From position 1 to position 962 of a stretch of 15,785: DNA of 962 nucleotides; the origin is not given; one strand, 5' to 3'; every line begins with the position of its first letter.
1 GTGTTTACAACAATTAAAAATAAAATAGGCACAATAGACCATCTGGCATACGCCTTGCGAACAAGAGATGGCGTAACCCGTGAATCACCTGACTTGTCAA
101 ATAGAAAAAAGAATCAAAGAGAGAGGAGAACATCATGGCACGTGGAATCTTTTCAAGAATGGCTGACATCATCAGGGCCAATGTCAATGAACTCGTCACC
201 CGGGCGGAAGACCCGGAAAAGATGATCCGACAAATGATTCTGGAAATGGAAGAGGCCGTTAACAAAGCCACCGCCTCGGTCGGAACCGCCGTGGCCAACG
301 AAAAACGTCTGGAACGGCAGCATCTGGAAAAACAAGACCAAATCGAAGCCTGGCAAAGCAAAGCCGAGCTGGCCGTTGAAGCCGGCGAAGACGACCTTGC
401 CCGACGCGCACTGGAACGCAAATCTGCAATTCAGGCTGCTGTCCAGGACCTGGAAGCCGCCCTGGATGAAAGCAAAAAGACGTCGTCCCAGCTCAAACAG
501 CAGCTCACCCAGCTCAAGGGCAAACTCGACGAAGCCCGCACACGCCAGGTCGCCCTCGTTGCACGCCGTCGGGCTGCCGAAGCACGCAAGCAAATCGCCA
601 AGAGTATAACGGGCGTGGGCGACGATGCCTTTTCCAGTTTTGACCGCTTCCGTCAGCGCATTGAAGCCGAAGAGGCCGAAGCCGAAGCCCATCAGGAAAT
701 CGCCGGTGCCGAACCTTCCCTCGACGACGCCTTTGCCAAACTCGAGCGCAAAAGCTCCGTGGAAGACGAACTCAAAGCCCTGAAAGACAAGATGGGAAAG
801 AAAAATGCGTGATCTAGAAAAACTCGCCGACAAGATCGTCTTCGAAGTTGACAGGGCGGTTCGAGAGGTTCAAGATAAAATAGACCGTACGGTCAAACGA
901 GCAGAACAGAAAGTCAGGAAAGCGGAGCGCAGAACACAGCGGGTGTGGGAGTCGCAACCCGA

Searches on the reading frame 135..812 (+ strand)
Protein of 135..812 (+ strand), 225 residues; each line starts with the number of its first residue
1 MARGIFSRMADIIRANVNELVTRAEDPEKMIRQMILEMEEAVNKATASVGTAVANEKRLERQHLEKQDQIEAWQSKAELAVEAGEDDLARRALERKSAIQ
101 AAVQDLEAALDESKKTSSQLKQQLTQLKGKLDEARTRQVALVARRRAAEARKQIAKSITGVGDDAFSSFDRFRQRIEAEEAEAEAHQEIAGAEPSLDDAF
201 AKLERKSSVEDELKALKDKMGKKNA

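Call 3: search_protein_families(library=pfam, proteins=[window:135-812:+], max_evalue=0.01)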
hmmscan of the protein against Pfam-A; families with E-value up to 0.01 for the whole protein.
window:135-812:+ (225 aa): 2 families
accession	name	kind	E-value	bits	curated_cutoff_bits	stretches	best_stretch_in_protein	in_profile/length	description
PF04012.17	PspA_IM30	-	1.4e-45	156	33.9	1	4-219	1-217/220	PspA/IM30 family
PF07889.17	DUF1664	-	0.0021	18.5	34.6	0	92-135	57-100/124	Protein of unknown function (DUF1664)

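Call 6: find_encoding_contigs(protein=window:135-812:+, flank=10000, max_places=10)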
Protein window:135-812:+ (225 aa): no gene with exactly this product is on record in the collection.

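Call 8: find_related_loci(query=window:135-812:+, collection=genome_contigs, flank=10000)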
Query window:135-812:+ (225 aa) in genome_contigs; peptide patterns used: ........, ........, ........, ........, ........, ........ (x = any residue, [..] = any of these).
599 stretches matched a pattern (row limit reached: there are more); 15 encode a relative of the query (tblastn E <= 1e-3); 15 distinct loci.
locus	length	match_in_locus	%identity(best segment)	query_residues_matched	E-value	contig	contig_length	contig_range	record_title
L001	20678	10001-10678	73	1-225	9e-107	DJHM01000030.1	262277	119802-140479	MAG TPA_asm: Latescibacteria bacterium UBA6620 UBA6620_contig_9274, whole genome shotgun sequence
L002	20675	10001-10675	83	1-225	2e-105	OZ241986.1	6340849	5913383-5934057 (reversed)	MAG: Candidatus Latescibacterota bacterium isolate 0d522d25-140f-41b3-910f-d932058e053c genome assembly, chromosome: 1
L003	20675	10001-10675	83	1-225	3e-105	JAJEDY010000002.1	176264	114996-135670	MAG: Candidatus Latescibacterota bacterium isolate p16x33bins.50 k141_722111, whole genome shotgun sequence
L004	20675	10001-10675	83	1-225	2e-105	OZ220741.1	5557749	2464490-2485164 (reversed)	MAG: Candidatus Latescibacterota bacterium isolate a9e09e5c-d410-47d8-823c-ef7e39eb5a37 genome assembly, chromosome: 1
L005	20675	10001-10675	83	1-225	2e-105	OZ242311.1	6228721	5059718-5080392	MAG: Candidatus Latescibacterota bacterium isolate bccf755e-c1ee-4055-8c2e-878efcd7d1d4 genome assembly, chromosome: 1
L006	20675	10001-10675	76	1-225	7e-102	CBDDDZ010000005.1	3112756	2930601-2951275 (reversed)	MAG: Candidatus Latescibacterota bacterium isolate 2fef8444-24d4-470e-a0f0-8c307ac56c94 genome assembly, contig: contig_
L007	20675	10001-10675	77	1-225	3e-99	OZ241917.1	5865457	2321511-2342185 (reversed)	MAG: Candidatus Latescibacterota bacterium isolate 5e8d6608-c5e3-4027-8d72-793febe4c990 genome assembly, chromosome: 1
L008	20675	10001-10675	76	1-225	2e-97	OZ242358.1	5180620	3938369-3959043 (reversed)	MAG: Candidatus Latescibacterota bacterium isolate bac68e43-bb0c-4055-920f-ab3f04e5d652 genome assembly, chromosome: 1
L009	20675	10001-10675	76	1-225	3e-96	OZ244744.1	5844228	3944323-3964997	MAG: Candidatus Latescibacterota bacterium isolate aa5cf8e5-2ee9-4ccc-9d1f-80a1aaad70af genome assembly, chromosome: 1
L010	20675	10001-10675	77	1-225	6e-96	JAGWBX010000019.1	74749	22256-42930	MAG: Candidatus Latescibacterota bacterium isolate 277c_44 scaffold_690, whole genome shotgun sequence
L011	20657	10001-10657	38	4-223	1e-35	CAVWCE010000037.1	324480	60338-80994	MAG: uncultured Alphaproteobacteria bacterium isolate MFD05454.bin.2.64 genome assembly, contig: contig_39224, whole gen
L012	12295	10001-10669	37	2-225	7e-35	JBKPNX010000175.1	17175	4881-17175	MAG: Pseudomonadota bacterium isolate GS_HAYS_MAG_00029 GS_HAYS_000002999690, whole genome shotgun sequence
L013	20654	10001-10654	35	4-222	3e-31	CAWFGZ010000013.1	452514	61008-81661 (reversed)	MAG: uncultured Alphaproteobacteria bacterium isolate MFD04944.bin.2.132 genome assembly, contig: contig_17194, whole ge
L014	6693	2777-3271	32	4-169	6e-21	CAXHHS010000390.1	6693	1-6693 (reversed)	MAG TPA_asm: uncultured bacterium isolate SRR12479933_metabat2_5 genome assembly, contig: ERZ4874384.1025, whole genome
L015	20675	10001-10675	80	1-225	2e-107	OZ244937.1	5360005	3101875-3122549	MAG: Candidatus Latescibacterota bacterium isolate 1c493fcc-a489-4500-a9bd-4f4019e95c1e genome assembly, chromosome: 1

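Call 24: find_related_loci(query=window:135-812:+, collection=metagenome_contigs, flank=10000)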
Query window:135-812:+ (225 aa) in metagenome_contigs; peptide patterns used: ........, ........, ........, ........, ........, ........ (x = any residue, [..] = any of these).
600 stretches matched a pattern (row limit reached: there are more); 3 encode a relative of the query (tblastn E <= 1e-3); 3 distinct loci.
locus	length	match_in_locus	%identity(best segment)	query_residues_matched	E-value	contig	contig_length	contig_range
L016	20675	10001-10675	76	1-225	8e-98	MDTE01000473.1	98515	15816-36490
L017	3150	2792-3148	84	1-119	7e-65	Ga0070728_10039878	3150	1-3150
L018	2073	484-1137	39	4-222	7e-38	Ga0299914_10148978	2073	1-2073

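Call 28: search_protein_families(library=ncbifam, proteins=[window:135-812:+], max_evalue=0.001)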
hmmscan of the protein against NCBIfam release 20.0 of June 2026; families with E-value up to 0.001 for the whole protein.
window:135-812:+ (225 aa): 3 families
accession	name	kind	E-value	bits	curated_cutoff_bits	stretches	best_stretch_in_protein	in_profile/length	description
TIGR02977.1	phageshock_pspA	equivalog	1.5e-54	185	242.95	1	4-221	2-218/219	phage shock protein PspA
NF007974.0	PRK10698.1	equivalog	4.7e-44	150.7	336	1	4-223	2-220/222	phage shock protein PspA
NF045984.1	StressProtLiaH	equivalog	2.7e-25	89.4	380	1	5-222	2-217/225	stress responsive protein LiaH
